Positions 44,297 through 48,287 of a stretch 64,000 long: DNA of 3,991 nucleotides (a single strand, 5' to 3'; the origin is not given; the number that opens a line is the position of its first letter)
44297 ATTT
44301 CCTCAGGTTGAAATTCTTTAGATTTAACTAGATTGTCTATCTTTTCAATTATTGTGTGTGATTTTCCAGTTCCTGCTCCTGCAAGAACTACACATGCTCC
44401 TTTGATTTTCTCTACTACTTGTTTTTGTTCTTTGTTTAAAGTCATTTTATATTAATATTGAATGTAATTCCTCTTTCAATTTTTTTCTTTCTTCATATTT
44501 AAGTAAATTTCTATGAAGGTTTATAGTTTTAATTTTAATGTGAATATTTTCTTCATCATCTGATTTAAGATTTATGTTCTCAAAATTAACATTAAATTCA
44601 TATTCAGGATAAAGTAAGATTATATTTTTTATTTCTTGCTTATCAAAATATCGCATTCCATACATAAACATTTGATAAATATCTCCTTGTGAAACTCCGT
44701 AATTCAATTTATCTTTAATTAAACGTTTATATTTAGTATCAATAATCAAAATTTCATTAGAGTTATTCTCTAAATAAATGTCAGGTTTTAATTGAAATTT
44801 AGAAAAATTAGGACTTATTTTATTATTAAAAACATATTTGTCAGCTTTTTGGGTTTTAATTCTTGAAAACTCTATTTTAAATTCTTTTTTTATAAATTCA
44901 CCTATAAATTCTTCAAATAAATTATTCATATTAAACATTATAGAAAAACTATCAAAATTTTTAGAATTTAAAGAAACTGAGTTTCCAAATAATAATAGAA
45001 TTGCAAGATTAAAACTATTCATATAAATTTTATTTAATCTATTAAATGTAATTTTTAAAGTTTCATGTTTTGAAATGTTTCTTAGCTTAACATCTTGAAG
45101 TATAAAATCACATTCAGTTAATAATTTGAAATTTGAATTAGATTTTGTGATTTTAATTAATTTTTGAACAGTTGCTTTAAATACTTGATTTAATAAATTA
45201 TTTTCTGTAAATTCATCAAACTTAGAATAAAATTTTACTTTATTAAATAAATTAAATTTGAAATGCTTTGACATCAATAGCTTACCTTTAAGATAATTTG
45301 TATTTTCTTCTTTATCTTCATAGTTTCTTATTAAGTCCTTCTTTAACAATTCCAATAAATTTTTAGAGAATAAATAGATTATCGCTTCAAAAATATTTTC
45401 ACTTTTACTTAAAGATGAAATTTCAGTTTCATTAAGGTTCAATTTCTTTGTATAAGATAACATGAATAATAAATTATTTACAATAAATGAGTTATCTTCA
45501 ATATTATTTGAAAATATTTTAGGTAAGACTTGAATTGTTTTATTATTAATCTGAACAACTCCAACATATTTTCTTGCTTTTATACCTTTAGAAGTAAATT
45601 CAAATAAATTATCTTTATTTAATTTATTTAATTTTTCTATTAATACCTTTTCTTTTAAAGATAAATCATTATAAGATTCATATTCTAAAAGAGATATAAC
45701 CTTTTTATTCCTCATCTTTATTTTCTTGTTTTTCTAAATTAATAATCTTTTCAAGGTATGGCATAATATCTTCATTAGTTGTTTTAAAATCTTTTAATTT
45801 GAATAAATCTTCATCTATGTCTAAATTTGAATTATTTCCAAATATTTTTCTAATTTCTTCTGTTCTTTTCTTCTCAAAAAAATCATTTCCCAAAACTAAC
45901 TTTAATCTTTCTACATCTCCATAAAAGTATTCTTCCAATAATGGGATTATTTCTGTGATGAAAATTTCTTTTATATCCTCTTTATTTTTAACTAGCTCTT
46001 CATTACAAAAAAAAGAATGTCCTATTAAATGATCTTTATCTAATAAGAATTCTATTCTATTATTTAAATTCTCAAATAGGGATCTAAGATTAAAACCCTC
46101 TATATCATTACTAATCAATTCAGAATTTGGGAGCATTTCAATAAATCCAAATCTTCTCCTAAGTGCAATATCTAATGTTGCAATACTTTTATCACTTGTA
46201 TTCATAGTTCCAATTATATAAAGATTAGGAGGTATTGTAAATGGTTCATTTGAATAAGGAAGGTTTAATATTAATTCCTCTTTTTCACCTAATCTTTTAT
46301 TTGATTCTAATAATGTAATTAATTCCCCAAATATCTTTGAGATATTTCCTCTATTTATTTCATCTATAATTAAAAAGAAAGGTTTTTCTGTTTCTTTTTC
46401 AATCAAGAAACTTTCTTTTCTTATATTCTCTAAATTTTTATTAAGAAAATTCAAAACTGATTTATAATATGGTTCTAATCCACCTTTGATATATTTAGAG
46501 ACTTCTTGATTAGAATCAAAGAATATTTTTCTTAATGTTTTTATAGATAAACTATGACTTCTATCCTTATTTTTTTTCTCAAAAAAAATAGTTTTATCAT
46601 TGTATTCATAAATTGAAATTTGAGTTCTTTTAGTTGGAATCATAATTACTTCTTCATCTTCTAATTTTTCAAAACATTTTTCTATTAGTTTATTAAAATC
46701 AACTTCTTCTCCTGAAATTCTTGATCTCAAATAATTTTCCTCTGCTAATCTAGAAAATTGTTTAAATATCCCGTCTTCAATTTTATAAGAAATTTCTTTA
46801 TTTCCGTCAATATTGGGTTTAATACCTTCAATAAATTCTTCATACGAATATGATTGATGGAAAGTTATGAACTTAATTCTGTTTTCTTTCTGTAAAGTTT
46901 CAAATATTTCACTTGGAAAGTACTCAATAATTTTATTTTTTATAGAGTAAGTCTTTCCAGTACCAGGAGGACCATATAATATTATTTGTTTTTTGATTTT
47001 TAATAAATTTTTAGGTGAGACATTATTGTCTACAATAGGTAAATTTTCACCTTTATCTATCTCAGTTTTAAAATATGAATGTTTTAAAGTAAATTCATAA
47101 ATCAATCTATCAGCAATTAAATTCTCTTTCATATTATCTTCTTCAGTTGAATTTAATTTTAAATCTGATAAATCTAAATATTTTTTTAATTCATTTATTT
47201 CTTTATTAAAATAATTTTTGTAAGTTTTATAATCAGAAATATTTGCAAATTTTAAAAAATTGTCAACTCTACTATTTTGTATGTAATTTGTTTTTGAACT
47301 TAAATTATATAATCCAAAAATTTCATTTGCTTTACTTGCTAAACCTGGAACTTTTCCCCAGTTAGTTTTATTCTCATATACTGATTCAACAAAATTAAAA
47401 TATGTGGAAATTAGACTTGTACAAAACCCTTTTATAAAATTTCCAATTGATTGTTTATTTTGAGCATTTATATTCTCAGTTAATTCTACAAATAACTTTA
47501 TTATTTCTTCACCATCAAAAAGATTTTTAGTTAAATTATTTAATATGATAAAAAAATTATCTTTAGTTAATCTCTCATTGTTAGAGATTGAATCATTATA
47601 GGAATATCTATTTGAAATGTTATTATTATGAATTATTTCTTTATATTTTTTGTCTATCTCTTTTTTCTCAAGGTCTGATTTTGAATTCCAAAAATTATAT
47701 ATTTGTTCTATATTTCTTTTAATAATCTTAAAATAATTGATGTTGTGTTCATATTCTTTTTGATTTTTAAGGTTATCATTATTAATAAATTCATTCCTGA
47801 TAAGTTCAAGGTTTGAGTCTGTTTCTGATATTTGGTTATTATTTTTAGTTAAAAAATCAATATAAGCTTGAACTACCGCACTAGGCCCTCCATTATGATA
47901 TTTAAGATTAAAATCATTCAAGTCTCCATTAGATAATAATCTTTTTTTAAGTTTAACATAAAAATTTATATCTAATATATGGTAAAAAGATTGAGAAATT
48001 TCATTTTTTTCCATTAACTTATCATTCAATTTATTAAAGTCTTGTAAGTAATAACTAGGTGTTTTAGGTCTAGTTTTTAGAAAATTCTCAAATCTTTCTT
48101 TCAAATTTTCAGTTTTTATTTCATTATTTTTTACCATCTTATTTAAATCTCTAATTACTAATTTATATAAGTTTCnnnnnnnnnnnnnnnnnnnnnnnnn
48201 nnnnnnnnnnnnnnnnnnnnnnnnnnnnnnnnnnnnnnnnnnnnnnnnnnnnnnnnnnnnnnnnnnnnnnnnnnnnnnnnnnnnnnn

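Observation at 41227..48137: McrB-McrC translationally coupled to a UvrD helicase fused to a Cas4-like Fe-S nuclease: a candidate three-component modification-dependent system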

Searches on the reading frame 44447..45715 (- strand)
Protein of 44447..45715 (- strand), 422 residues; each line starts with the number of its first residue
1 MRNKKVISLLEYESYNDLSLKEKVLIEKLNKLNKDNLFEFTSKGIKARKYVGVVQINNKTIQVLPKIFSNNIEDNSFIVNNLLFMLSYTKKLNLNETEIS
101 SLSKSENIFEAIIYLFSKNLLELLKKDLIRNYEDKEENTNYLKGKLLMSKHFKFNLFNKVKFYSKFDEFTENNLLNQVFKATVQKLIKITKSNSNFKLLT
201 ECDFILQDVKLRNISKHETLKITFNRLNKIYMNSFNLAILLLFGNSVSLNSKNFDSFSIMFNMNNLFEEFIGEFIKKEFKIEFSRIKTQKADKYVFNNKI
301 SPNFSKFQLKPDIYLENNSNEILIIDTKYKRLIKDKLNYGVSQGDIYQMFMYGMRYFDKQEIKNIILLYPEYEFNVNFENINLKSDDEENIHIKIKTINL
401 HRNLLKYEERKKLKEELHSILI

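Call 4: search_protein_families(library=pfam, proteins=[window:44447-45715:-], max_evalue=0.01)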
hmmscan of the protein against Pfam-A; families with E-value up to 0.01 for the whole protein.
window:44447-45715:- (422 aa): 1 family
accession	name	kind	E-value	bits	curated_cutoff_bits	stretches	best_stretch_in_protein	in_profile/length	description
PF10117.15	McrBC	-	1.1e-72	245.2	23.9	1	45-370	1-318/318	McrBC 5-methylcytosine restriction system component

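Call 5: search_protein_families(library=padloc, proteins=[window:44447-45715:-], max_evalue=0.01)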
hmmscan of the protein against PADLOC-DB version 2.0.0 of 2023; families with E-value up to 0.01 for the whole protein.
window:44447-45715:- (422 aa): 0 families

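Call 6: search_protein_families(library=ncbifam, proteins=[window:44447-45715:-], max_evalue=0.01)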
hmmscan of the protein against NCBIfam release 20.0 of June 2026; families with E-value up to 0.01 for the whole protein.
window:44447-45715:- (422 aa): 1 family
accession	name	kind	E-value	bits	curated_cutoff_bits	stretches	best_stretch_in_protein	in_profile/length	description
NF007277.0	PRK09736.1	equivalog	9.2e-31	107.2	338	1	77-404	7-337/353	5-methylcytosine-specific restriction endonuclease system specificity protein McrC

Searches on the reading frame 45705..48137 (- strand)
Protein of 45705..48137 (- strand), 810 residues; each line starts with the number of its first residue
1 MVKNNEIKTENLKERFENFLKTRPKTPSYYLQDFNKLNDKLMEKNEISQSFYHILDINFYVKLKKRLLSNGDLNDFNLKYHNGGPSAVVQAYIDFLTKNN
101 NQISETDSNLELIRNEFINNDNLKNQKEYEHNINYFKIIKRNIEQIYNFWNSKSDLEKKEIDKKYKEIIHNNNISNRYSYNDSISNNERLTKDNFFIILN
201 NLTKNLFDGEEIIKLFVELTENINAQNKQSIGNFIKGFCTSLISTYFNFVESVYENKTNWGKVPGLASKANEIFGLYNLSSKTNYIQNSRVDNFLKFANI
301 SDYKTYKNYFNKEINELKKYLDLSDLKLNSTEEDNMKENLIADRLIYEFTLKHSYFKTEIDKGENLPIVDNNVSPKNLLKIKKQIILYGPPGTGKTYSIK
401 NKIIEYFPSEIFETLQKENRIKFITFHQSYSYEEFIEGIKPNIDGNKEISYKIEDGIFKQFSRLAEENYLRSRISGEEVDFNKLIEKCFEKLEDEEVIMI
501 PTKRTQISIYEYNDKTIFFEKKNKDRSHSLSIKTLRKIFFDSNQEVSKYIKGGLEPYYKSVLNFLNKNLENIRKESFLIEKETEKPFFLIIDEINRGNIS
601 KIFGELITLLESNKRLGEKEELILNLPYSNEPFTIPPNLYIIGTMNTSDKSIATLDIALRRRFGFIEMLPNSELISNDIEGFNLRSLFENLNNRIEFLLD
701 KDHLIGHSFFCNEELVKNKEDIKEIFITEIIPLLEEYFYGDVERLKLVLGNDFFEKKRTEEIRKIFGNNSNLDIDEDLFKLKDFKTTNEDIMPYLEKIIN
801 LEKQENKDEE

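Call 4: search_protein_families(library=pfam, proteins=[window:45705-48137:-], max_evalue=0.01)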
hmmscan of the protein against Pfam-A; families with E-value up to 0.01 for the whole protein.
window:45705-48137:- (810 aa): 5 families
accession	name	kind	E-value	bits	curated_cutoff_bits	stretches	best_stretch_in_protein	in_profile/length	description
PF07728.20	AAA_5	-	1e-12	48.7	22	1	584-663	65-139/139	AAA domain (dynein-related subfamily)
PF00004.35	AAA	-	4.6e-05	24.3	21.2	0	385-400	1-16/131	ATPase family associated with various cellular activities (AAA)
PF12775.13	AAA_7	-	0.00077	19.5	25.8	1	376-415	27-65/181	P-loop containing dynein motor region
PF13401.12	AAA_22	-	0.00093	19.9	27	0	385-465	8-79/130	AAA domain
PF13479.12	AAA_24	-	0.0045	17.3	27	0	382-442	2-58/195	AAA domain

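Call 5: search_protein_families(library=padloc, proteins=[window:45705-48137:-], max_evalue=0.01)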
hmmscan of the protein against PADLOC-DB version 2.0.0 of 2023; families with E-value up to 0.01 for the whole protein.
window:45705-48137:- (810 aa): 3 families
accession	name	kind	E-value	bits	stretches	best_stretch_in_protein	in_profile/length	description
PDLC03547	REase_II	-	3.6e-15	53.6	2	586-665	347-440/585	Type II restriction enzyme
PDLC03448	REase_II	-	1.9e-10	37.5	2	585-675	625-730/857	Type II restriction enzyme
PDLC02196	IetA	-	0.0073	13.8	1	379-398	119-138/374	-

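Call 6: search_protein_families(library=ncbifam, proteins=[window:45705-48137:-], max_evalue=0.01)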
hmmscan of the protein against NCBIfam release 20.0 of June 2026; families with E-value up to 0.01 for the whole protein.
window:45705-48137:- (810 aa): 1 family
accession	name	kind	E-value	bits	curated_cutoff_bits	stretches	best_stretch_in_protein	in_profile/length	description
NF008457.0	PRK11331.1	equivalog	2.7e-43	148.4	637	2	581-742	268-445/459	5-methylcytosine-specific restriction enzyme subunit McrB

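Call 33: find_homologous_proteins(query=window:45705-48137:-, max_evalue=1e-10)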
Query window:45705-48137:- (810 aa): 6969 proteins with E <= 1e-10 among 8000 candidates; the best 120 are listed.
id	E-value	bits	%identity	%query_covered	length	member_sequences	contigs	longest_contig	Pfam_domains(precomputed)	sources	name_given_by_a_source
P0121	0.0e+0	1748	100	100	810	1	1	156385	PF28529.1,PF07728.21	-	-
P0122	3.9e-142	494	59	53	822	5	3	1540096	PF28529.1,PF07728.21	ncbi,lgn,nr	ncbi:MAG: AAA family ATPase [Candidatus Woesearchaeota archaeon]|nr:MAG: AAA family ATPase [Candidat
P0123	9.2e-138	479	47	80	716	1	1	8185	PF28529.1,PF00004.36,PF13401.13,PF07728.21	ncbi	-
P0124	5.5e-102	361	55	26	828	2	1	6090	PF28530.1,PF28529.1,PF07728.21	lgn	-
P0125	3.0e-99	352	50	48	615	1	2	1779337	PF28529.1,PF00004.36,PF07728.21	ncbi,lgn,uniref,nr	ncbi:McrB family protein [Caminibacter pacificus]|uniref:5-methylcytosine-specific restriction prote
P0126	7.3e-97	344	48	48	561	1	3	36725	PF28529.1,PF07728.21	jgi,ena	-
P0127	1.6e-96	343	49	48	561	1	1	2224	PF28529.1,PF07728.21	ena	-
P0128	7.7e-96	341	60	25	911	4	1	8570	PF28529.1,PF00004.36,PF07728.21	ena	-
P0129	9.8e-87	310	47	46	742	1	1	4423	PF28529.1,PF00004.36,PF07728.21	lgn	-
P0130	1.7e-86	310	46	46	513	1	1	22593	PF28529.1,PF07728.21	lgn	-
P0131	4.0e-86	308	43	52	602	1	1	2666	PF28529.1,PF00004.36,PF07728.21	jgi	jgi:hypothetical protein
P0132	2.3e-85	306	45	46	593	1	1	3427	PF13475.12,PF28529.1,PF07728.21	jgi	-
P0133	9.7e-85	304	45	50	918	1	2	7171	PF28529.1,PF00004.36,PF07728.21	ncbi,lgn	-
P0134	1.7e-84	303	44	50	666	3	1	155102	PF28529.1,PF00004.36,PF07728.21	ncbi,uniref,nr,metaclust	ncbi:McrB family protein [Aliivibrio fischeri]|uniref:McrB family protein n=1 Tax=Aliivibrio fischer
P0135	9.5e-84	301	46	46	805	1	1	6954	PF28527.1,PF28529.1,PF07728.21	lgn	-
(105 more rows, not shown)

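Call 34: find_encoding_contigs(protein=P0123, flank=8000, max_places=2)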
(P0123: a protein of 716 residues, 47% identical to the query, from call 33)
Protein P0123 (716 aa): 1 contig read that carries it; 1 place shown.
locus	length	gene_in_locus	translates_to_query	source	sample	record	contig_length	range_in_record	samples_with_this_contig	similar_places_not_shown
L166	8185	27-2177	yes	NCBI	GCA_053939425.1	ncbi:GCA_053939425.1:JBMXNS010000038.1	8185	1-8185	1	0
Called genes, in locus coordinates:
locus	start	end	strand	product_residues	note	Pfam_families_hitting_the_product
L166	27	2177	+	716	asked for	PF00004:AAA (faint), PF13401:AAA_22 (faint), PF07728:AAA_5, PF28529:McrB_lid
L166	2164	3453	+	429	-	PF10117:McrBC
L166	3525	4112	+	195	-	-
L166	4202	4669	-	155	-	PF02001:DUF134, PF08281:Sigma70_r4_2 (weak), PF27353:MJ0401 (weak)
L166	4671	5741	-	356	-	PF01545:Cation_efflux, PF16916:ZT_dimer (weak)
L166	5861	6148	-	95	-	PF17253:DUF5320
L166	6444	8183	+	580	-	?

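Call 35: find_encoding_contigs(protein=P0126, flank=8000, max_places=2)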
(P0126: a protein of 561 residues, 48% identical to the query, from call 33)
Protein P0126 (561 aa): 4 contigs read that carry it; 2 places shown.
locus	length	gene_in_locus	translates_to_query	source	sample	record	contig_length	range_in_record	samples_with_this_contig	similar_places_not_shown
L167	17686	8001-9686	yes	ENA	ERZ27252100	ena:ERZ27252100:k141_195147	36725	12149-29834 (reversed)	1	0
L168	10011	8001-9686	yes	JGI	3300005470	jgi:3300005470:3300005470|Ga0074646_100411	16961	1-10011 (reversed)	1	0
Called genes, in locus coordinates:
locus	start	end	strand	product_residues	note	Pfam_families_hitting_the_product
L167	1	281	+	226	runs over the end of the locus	PF08032:SpoU_sub_bind, PF00588:SpoU_methylase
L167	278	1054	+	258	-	-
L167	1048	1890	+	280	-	-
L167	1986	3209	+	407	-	PF00155:Aminotran_1_2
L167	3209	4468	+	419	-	PF03447:NAD_binding_3, PF00742:Homoserine_dh, PF01842:ACT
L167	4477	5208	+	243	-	PF00106:adh_short, PF01370:Epimerase, PF02719:Polysacc_synt_2 (weak), PF08659:KR, PF13561:adh_short_C2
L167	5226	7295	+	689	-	PF04879:Molybdop_Fe4S4, PF00384:Molybdopterin, PF01568:Molydop_binding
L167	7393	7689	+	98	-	PF05015:HigB-like_toxin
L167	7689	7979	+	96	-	PF12844:HTH_19 (faint), PF01381:HTH_3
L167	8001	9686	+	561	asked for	PF07728:AAA_5, PF28529:McrB_lid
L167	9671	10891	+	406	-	PF10117:McrBC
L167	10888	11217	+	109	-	PF08378:NERD (faint), PF02021:UPF0102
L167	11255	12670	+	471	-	PF00171:Aldedh, PF05893:LuxC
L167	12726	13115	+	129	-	PF04463:2-thiour_desulf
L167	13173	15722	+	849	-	PF01411:tRNA-synt_2c, PF07973:tRNA_SAD, PF02272:DHHA1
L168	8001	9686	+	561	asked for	PF07728:AAA_5, PF28529:McrB_lid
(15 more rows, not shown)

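Call 36: find_encoding_contigs(protein=P0130, flank=8000, max_places=2)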
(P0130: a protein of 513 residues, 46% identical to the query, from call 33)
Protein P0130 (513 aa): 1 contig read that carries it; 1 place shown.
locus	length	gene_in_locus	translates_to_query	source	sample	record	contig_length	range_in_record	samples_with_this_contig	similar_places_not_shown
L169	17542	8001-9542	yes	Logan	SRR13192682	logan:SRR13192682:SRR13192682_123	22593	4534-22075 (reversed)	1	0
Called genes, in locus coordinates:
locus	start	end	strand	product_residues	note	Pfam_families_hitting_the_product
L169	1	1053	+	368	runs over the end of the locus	PF01883:FeS_assembly_P, PF00142:Fer4_NifH (weak), PF01656:CbiA, PF02374:ArsA_ATPase (weak), PF09140:MipZ, PF10609:ParA, PF13614:AAA_31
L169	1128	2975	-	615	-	PF00990:GGDEF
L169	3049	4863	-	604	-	PF13522:GATase_6, PF13537:GATase_7, PF01380:SIS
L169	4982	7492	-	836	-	PF08335:GlnD_UR_UTase, PF01966:HD (faint), PF22754:bHLH-TF_ACT-like_plant (weak)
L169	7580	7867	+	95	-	PF03992:ABM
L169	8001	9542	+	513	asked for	PF07728:AAA_5, PF28529:McrB_lid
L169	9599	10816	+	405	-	PF10117:McrBC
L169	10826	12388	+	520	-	PF00370:FGGY_N, PF02782:FGGY_C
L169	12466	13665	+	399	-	PF00438:S-AdoMet_synt_N, PF02772:S-AdoMet_synt_M, PF02773:S-AdoMet_synt_C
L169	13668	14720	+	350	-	PF04055:Radical_SAM, PF19288:CofH_C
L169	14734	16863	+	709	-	PF02516:STT3, PF21436:STT3-PglB_core, PF18527:STT3_PglB_C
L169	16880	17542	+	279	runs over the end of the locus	PF00483:NTP_transferase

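Call 63: search_protein_families(library=pfam, proteins=[P0128, P0124], max_evalue=0.01)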
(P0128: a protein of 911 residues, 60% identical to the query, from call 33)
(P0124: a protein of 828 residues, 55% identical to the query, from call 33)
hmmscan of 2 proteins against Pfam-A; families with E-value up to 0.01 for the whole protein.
P0128 (911 aa): 14 families
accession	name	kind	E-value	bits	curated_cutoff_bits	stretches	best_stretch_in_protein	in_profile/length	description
PF07728.20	AAA_5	-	7e-17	62.2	22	1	624-765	25-139/139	AAA domain (dynein-related subfamily)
PF00004.35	AAA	-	1e-05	26.5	21.2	1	450-469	1-20/131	ATPase family associated with various cellular activities (AAA)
PF12775.13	AAA_7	-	9.9e-05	22.4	25.8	1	439-472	25-58/181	P-loop containing dynein motor region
PF20720.3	nSTAND3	-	0.00031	20.9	27.2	1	437-469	7-39/155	Novel STAND NTPase 3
PF05496.18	RuvB_N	-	0.0014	18.9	27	0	426-470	13-55/159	Holliday junction DNA helicase RuvB P-loop domain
PF22888.1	FIMAH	-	0.0024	18.9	24.8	0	379-407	32-60/81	FIMAH domain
PF13191.12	AAA_16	-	0.003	18.5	32.6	1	446-469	23-46/167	AAA ATPase domain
PF01695.23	IstB_IS21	-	0.0039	17.2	24.1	1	376-463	30-108/238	IstB-like ATP binding protein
PF13086.12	AAA_11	-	0.0049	17.1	27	0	438-469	8-39/257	AAA domain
PF13401.12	AAA_22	-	0.0053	17.5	27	0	447-471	5-29/130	AAA domain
PF00910.28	RNA_helicase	-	0.0059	17.5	21.5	0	450-498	1-46/105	RNA helicase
PF02367.23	TsaE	-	0.0071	16.7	26.6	0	431-471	5-45/128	Threonylcarbamoyl adenosine biosynthesis protein TsaE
PF13245.12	AAA_19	-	0.0075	16.9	25.1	0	446-469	10-33/134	AAA domain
PF13173.12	AAA_14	-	0.0086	16.5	27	0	450-476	5-35/129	AAA domain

P0124 (828 aa): 1 family
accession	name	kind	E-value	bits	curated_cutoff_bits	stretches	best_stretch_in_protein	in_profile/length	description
PF07728.20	AAA_5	-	3.5e-10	40.5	22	1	603-682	65-139/139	AAA domain (dynein-related subfamily)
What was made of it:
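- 47838..48110 (-): McrB N-terminal small all-helical domain (residues ~10-100). It is confidently modelled but has no family or fold match. It is the presumed, unproven target-recognition part. No Pfam family (calls 4, 63).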

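Call 80: find_encoding_contigs(protein=P0128, flank=8000, max_places=2)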
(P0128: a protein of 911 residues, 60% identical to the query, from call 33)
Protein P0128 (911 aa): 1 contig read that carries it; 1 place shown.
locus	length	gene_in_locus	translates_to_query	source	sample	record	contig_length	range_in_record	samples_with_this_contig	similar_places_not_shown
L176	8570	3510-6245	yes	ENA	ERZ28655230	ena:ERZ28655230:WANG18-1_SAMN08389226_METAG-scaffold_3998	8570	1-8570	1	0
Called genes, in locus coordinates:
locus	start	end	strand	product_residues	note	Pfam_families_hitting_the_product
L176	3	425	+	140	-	?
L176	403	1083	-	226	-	PF00149:Metallophos (faint), PF12850:Metallophos_2 (weak)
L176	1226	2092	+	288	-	-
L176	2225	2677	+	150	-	PF21849:DUF6908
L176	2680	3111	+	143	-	-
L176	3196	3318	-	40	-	-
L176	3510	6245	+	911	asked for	PF00004:AAA (faint), PF07728:AAA_5, PF28529:McrB_lid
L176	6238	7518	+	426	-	PF10117:McrBC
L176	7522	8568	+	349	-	?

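Call 81: find_encoding_contigs(protein=P0124, flank=8000, max_places=2)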
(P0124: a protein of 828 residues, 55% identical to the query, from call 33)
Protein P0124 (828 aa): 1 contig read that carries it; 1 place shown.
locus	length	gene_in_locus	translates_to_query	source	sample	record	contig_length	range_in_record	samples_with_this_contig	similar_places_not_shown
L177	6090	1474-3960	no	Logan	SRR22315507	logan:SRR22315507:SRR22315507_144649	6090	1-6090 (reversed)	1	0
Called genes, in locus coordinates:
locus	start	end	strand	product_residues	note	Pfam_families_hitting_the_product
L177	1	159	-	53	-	?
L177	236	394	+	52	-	-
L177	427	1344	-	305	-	PF00565:SNase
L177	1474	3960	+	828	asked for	PF28530:DUF8426, PF07728:AAA_5, PF28529:McrB_lid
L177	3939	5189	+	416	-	PF10117:McrBC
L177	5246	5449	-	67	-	-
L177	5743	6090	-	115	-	?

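Call 83: search_protein_families(library=pfam, proteins=[L176:7522-8568:+, L166:3525-4109:+], max_evalue=0.001)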
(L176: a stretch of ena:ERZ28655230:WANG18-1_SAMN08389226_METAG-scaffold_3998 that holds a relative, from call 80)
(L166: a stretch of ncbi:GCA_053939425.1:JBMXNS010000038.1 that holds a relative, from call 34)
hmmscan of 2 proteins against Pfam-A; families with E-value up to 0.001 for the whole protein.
L176:7522-8568:+ (349 aa): 1 family
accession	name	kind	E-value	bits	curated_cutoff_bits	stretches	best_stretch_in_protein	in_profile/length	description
PF11074.14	DUF2779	-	5.1e-18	66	23.3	1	290-348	1-59/126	Domain of unknown function(DUF2779)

L166:3525-4109:+ (195 aa): 0 families
